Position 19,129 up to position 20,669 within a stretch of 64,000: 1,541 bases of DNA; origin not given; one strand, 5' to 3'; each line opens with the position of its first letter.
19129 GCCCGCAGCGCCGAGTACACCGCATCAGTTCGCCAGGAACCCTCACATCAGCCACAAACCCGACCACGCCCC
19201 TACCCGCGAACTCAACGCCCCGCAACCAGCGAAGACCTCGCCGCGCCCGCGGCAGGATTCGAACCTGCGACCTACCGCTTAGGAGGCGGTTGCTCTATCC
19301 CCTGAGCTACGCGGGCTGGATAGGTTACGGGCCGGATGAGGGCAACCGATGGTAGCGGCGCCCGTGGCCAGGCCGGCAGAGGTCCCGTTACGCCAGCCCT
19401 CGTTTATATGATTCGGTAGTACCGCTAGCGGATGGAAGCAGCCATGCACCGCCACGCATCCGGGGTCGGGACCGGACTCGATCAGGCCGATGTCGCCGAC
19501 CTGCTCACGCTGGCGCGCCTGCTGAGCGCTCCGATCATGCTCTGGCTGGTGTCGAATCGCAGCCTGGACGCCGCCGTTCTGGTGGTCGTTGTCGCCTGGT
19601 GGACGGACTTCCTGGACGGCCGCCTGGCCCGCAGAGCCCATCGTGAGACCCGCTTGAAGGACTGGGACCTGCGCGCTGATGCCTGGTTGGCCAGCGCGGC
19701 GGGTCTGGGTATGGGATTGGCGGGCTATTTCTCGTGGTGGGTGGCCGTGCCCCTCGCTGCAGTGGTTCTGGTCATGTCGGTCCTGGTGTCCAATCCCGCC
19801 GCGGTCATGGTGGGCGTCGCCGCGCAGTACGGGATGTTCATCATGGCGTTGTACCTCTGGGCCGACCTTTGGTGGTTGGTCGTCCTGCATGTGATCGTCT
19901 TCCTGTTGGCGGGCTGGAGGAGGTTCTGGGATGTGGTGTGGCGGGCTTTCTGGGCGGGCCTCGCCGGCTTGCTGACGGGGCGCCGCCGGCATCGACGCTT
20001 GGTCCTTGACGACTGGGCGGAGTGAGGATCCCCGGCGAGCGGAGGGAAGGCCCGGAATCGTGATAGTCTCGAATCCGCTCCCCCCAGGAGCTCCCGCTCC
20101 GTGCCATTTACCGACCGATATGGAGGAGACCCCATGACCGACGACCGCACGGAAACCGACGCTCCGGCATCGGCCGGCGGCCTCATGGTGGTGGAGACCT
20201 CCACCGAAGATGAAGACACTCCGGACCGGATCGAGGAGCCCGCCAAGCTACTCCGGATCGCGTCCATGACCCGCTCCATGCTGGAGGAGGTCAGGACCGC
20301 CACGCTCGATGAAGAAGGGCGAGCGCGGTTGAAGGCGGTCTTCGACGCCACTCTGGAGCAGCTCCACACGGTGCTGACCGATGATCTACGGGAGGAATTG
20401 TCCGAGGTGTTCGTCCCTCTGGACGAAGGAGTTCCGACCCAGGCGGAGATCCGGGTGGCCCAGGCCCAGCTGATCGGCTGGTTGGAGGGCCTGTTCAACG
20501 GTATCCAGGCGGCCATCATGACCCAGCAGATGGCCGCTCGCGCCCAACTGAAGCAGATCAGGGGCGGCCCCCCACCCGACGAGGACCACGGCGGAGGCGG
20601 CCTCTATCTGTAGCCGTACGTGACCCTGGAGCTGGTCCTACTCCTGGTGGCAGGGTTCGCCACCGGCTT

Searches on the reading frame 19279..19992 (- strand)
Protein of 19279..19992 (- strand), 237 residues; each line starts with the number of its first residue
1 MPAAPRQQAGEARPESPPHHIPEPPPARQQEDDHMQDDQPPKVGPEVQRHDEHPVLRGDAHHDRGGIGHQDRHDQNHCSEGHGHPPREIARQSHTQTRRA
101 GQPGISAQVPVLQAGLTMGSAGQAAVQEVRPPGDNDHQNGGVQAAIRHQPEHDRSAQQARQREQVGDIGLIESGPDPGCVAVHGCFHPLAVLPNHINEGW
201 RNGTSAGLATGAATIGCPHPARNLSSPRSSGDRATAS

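Call 46: search_protein_families(library=pfam, proteins=[window:19279-19992:-], max_evalue=5)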
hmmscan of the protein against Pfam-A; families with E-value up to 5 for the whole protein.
window:19279-19992:- (237 aa): 1 family
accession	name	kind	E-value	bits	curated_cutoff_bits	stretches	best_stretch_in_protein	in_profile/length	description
PF14720.11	NiFe_hyd_SSU_C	-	0.04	14.7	27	1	173-220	27-70/80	NiFe/NiFeSe hydrogenase small subunit C-terminal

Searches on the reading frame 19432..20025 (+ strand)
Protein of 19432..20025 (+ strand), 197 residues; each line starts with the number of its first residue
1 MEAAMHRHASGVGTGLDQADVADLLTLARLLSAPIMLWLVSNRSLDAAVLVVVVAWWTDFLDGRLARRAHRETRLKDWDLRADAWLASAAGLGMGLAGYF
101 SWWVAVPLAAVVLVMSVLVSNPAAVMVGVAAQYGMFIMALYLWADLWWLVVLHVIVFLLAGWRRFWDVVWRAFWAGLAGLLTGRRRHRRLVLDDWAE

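Call 46: search_protein_families(library=pfam, proteins=[window:19432-20025:+], max_evalue=5)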
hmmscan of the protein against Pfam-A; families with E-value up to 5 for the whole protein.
window:19432-20025:+ (197 aa): 1 family
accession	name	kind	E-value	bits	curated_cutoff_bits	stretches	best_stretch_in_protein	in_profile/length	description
PF01066.26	CDP-OH_P_transf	-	1.7e-13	51.6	22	1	21-153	3-143/152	CDP-alcohol phosphatidyltransferase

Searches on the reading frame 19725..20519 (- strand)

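Call 46: search_protein_families(library=pfam, proteins=[window:19725-20519:-], max_evalue=5)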
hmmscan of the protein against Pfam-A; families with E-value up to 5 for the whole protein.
window:19725-20519:- (264 aa): 1 family
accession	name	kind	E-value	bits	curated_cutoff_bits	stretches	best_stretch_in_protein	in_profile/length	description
PF00317.26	Ribonuc_red_lgN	-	0.026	15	28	1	215-245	46-76/77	Ribonucleotide reductase, all-alpha domain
